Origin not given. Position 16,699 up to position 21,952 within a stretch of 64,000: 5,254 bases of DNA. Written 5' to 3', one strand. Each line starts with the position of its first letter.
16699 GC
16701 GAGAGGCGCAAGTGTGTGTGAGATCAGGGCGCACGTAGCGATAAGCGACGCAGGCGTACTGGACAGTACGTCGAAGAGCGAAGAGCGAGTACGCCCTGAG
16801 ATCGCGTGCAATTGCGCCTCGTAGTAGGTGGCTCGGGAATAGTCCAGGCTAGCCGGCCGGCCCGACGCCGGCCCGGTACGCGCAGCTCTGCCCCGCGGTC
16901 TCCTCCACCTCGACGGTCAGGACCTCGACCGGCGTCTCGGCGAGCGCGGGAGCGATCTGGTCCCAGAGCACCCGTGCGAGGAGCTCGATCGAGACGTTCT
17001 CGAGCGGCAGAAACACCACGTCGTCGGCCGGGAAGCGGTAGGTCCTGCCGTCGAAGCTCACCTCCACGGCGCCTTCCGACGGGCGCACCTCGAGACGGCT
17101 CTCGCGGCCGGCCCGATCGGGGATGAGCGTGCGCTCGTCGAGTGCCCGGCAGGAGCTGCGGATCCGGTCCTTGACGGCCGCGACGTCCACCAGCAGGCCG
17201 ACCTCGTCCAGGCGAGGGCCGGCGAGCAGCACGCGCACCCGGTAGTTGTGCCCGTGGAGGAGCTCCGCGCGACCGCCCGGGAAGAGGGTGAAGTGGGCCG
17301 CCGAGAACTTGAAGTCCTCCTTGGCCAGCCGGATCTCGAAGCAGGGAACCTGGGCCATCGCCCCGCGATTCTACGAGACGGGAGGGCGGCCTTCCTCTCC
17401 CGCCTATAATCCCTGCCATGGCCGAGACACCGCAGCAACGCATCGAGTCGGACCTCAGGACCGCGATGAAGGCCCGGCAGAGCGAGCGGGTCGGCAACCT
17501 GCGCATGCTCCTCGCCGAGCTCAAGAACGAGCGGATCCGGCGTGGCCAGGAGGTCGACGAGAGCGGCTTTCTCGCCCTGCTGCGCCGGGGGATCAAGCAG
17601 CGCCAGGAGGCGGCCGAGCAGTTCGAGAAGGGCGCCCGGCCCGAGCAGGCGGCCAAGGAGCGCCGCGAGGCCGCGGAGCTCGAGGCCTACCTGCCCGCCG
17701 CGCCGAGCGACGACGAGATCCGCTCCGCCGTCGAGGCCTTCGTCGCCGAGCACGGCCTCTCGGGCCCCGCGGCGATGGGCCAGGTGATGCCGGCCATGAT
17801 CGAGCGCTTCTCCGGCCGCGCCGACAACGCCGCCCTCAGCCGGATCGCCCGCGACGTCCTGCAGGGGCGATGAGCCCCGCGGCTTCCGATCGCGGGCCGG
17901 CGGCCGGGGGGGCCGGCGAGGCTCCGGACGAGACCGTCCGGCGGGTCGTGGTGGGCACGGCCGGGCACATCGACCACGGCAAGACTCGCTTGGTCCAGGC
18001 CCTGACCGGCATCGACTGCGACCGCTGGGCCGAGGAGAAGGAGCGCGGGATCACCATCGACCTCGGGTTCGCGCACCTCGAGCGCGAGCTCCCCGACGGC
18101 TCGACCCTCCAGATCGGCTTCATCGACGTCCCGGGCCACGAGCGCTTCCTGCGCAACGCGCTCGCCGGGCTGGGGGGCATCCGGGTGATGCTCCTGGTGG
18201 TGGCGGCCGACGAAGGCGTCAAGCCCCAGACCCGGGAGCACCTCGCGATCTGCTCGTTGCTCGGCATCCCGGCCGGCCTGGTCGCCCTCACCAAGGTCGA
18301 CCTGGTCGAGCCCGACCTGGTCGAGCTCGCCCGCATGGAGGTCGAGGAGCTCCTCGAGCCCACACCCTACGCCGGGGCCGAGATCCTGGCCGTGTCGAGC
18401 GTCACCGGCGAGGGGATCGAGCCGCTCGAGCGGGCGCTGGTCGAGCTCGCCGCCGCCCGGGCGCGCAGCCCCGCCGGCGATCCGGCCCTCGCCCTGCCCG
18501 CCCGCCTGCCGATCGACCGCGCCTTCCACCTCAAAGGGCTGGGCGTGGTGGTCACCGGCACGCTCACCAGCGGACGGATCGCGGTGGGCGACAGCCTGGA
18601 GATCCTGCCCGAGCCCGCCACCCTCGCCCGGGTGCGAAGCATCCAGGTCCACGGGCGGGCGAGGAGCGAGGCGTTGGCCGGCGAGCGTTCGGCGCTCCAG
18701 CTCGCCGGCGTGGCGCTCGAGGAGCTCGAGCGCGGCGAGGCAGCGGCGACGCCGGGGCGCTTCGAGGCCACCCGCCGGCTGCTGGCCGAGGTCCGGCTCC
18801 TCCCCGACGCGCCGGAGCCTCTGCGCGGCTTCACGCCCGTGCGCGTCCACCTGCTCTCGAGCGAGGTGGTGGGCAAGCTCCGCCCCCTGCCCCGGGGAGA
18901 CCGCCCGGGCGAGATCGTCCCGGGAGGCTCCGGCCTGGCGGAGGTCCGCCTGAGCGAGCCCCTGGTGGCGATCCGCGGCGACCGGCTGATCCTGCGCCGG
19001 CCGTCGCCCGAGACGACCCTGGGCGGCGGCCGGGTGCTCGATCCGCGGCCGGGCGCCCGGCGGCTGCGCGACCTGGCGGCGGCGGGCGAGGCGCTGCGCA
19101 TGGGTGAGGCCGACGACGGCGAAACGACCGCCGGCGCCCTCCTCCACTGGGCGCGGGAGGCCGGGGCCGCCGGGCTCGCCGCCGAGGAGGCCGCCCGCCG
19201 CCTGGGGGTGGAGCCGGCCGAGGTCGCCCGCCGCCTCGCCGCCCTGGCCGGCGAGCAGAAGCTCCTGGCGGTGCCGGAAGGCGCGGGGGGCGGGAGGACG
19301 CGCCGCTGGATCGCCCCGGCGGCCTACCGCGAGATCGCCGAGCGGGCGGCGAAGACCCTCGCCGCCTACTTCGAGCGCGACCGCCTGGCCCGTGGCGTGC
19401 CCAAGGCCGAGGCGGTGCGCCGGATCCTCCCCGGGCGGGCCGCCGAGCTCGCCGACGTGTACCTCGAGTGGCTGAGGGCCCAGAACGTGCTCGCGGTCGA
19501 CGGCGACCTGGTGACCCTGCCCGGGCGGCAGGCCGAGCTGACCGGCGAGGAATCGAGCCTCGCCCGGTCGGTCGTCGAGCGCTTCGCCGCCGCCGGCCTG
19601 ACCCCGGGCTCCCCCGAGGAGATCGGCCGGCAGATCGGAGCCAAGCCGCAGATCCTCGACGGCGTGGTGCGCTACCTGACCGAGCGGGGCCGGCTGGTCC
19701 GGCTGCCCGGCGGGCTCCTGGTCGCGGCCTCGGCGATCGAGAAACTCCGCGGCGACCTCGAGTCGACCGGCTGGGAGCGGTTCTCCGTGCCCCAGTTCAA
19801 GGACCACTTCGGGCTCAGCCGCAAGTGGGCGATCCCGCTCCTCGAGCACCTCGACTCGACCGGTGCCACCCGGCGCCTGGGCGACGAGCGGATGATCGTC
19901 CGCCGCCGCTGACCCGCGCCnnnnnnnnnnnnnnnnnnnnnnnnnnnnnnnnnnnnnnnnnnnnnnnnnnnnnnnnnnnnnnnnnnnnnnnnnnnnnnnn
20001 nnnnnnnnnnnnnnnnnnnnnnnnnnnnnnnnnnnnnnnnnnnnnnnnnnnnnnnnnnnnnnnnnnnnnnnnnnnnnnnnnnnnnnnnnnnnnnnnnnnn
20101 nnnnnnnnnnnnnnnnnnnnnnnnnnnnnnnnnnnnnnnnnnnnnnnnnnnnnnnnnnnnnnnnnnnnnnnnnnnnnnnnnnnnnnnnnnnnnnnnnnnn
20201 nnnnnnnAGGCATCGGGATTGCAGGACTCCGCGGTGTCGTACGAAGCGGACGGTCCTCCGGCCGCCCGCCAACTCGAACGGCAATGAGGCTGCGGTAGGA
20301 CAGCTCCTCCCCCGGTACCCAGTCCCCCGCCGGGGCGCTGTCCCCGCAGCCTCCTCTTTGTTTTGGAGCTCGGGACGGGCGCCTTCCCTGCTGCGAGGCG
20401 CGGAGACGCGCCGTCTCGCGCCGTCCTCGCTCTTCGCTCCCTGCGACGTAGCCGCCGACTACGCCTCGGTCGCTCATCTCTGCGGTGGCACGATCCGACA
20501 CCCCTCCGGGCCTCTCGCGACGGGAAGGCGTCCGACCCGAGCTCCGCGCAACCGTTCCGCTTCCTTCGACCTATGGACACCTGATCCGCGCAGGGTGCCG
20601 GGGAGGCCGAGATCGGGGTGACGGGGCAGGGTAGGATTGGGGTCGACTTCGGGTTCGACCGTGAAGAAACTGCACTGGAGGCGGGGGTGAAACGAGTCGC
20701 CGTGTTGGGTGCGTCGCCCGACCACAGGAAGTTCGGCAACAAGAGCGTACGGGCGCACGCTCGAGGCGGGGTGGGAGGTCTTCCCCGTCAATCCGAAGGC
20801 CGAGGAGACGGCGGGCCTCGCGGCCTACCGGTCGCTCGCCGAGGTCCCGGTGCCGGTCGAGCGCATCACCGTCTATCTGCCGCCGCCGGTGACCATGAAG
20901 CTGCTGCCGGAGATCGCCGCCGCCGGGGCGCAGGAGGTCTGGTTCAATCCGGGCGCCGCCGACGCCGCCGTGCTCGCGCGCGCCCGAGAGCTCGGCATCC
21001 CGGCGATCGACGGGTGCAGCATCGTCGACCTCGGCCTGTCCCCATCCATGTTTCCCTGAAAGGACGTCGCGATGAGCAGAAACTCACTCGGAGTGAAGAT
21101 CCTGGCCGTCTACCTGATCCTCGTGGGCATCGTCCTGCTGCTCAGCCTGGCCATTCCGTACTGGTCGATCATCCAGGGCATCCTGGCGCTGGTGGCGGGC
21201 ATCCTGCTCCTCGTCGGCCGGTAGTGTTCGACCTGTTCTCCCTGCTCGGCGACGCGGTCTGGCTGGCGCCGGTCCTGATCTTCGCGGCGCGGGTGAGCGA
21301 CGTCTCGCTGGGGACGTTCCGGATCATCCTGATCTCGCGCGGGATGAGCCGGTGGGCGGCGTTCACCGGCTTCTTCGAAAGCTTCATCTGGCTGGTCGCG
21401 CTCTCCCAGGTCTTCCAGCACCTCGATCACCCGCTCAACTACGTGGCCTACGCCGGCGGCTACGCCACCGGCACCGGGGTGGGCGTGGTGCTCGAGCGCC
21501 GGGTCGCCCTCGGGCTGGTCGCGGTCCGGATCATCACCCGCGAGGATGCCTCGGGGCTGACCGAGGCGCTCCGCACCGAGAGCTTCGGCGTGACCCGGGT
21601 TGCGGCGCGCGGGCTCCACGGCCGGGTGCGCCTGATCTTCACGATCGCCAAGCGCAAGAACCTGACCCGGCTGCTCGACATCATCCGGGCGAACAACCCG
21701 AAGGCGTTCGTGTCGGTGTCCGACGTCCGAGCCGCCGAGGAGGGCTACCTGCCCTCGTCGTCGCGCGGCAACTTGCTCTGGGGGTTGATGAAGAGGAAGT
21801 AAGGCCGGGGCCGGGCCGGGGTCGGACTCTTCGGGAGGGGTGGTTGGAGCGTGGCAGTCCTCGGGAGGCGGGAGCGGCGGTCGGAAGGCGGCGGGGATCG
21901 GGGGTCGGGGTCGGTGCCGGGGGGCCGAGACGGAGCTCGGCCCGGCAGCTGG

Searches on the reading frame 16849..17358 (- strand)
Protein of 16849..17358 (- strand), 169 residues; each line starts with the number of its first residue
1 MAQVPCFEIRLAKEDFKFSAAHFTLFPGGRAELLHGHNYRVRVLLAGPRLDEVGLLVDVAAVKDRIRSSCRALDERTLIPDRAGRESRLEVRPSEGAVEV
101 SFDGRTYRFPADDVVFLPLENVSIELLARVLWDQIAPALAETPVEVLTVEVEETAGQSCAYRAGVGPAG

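Call 16: search_protein_families(library=pfam, proteins=[window:16849-17358:-], max_evalue=0.00001)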
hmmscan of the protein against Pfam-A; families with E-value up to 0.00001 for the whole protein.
window:16849-17358:- (169 aa): 1 family
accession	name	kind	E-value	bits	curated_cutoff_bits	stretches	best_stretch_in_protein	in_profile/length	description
PF01242.24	PTPS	-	5.1e-22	78.6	22.4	1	15-162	5-119/121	6-pyruvoyl tetrahydropterin synthase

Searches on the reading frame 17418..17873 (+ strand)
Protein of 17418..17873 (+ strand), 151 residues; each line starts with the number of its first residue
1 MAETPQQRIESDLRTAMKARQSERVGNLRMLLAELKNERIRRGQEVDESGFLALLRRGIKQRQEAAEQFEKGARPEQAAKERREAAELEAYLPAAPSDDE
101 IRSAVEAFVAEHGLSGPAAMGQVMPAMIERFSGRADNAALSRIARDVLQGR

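Call 4: search_protein_families(library=pfam, proteins=[window:17418-17873:+], max_evalue=0.01)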
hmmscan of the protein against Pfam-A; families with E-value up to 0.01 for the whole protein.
window:17418-17873:+ (151 aa): 2 families
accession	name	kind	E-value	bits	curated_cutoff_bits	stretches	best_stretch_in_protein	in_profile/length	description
PF09424.15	YqeY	-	1.2e-38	132.9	27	1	7-147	2-142/143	Yqey-like protein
PF05524.18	PEP-utilisers_N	-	0.0011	19.5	24.4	1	52-136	37-115/121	PEP-utilising enzyme, N-terminal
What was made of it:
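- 17418..17873 (+): YqeY-like gene whose stop overlaps the selB start (ATGA). It is context only, not part of the Sec system. Pfam PF09424, 132.9 bits (call 4).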

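Call 5: search_protein_families(library=ncbifam, proteins=[window:17418-17873:+], max_evalue=0.01)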
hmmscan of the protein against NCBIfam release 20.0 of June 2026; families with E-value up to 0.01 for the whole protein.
window:17418-17873:+ (151 aa): 1 family
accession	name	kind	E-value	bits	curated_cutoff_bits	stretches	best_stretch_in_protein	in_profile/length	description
TIGR02502.2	type_III_YscX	equivalog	0.0051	17.1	30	1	56-146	5-101/122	type III secretion apparatus assembly protein SctX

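Call 43: find_encoding_contigs(protein=window:17418-17873:+, flank=10000, max_places=3)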
Protein window:17418-17873:+ (151 aa): no gene with exactly this product is on record in the collection.

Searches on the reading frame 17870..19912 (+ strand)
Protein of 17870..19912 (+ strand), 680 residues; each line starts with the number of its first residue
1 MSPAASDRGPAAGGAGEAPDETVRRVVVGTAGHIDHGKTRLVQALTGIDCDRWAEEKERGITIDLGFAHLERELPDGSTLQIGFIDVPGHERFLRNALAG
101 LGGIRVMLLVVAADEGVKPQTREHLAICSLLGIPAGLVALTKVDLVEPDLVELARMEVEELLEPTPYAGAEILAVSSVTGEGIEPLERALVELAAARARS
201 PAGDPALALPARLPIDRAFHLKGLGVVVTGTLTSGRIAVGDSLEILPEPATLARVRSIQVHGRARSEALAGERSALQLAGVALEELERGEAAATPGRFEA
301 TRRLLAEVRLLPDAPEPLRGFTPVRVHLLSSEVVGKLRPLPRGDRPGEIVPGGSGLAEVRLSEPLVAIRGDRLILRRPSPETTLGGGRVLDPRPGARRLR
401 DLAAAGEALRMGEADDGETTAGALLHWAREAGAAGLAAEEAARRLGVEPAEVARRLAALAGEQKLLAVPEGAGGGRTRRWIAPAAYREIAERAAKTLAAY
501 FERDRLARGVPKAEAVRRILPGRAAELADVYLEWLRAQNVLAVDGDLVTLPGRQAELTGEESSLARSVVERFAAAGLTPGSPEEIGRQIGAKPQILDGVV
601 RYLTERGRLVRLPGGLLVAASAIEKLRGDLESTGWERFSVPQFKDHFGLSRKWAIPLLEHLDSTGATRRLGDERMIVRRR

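Call 4: search_protein_families(library=pfam, proteins=[window:17870-19912:+], max_evalue=0.01)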
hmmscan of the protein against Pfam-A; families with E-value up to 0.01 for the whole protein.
window:17870-19912:+ (680 aa): 6 families
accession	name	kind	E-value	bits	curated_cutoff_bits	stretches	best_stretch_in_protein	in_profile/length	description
PF00009.33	GTP_EFTU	-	1.7e-32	113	26.5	1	26-194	4-186/188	Elongation factor Tu GTP binding domain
PF09107.17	SelB-wing_3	-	5.8e-17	61.4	23.2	1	637-675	8-46/47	Elongation factor SelB, winged helix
PF25461.1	Beta-barrel_SelB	-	1.3e-16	61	27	1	310-394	6-78/80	Selenocysteine-specific elongation factor, beta-barrel domain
PF03144.31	GTP_EFTU_D2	-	6.2e-09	36.6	30.3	1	225-290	1-70/73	Elongation factor Tu domain 2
PF09106.17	SelB-wing_2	-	9.3e-06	26.1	22.3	1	495-550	2-57/57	Elongation factor SelB, winged helix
PF01926.29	MMR_HSR1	-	0.001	19.6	21.9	1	28-128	2-100/113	50S ribosome-binding GTPase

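Call 5: search_protein_families(library=ncbifam, proteins=[window:17870-19912:+], max_evalue=0.01)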
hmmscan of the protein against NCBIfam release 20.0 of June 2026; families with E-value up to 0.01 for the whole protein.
window:17870-19912:+ (680 aa): 30 families (the best 25 are shown)
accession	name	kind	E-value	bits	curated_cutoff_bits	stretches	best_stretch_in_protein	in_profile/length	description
TIGR00475.1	selB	equivalog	2.9e-104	349.8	242.25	1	26-676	1-579/581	selenocysteine-specific translation elongation factor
NF009373.0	PRK12736.1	subfamily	6.1e-43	147.1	452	1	22-313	9-314/394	elongation factor Tu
NF000766.0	PRK00049.1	subfamily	5.4e-41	140.7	449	1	24-312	11-315/396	elongation factor Tu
NF009372.0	PRK12735.1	subfamily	9.4e-41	139.9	479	1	23-312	10-315/396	elongation factor Tu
TIGR00485.1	EF-Tu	equivalog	2.3e-39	135.2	522.4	1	22-376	9-378/394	elongation factor Tu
NF003077.0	PRK04000.1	equivalog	1.9e-36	126.1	315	2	81-248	86-256/412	translation initiation factor IF-2 subunit gamma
NF008969.0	PRK12317.1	subfamily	2.6e-35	121.8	502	1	51-337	61-352/426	elongation factor 1-alpha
TIGR03680.1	eif2g_arch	equivalog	3.2e-35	122.1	514.5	1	25-248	5-252/407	translation initiation factor IF-2 subunit gamma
TIGR00483.1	EF-1_alpha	equivalog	4.8e-26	91.2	540.1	1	50-324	60-341/427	translation elongation factor EF-1 subunit alpha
TIGR02034.1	CysN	subfamily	2.3e-21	76.3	336.1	1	51-297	56-301/406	sulfate adenylyltransferase, large subunit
TIGR00487.1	IF-2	equivalog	3.6e-21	75.5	424.4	1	23-244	85-295/587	translation initiation factor IF-2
NF003478.0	PRK05124.1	equivalog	5.1e-19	68.2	590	1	51-178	83-207/475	sulfate adenylyltransferase subunit CysN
NF004035.0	PRK05506.1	subfamily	1.9e-17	62.8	715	1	51-149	80-173/632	bifunctional sulfate adenylyltransferase subunit 1/adenylylsulfate kinase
TIGR01393.1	lepA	equivalog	7.8e-14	50.9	533.9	1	32-248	10-227/595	translation elongation factor 4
TIGR00231.1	small_GTP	domain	2.3e-10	40.5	42.5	1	25-160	3-138/164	GTP-binding protein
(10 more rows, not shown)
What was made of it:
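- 17870..19912 (+): selB, the Sec-specific elongation factor (trans-acting partner in a separate transcription unit). Pfam GTP_EFTU, Beta-barrel_SelB, SelB-wing_2 and SelB-wing_3 all match (calls 4, 5).
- Checked: An AAGGA Shine-Dalgarno-like motif lies at 15216-15220, 10 nt before the ATG. selB at 17870-19912 is confirmed (TIGR00475, 349.8 bits against a cut-off of 242.25; call 5).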

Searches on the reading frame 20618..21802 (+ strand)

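Call 16: search_protein_families(library=pfam, proteins=[window:20618-21802:+], max_evalue=0.00001)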
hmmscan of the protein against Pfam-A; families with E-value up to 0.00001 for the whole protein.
window:20618-21802:+ (394 aa): 2 families
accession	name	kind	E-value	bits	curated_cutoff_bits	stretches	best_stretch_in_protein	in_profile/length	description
PF18955.5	DUF5698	-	1.2e-20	74.2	27.5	1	233-290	1-58/58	Domain of unknown function (DUF5698)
PF10035.14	DUF2179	-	2.1e-10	40.7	22.8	1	323-371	1-51/55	Uncharacterized protein conserved in bacteria (DUF2179)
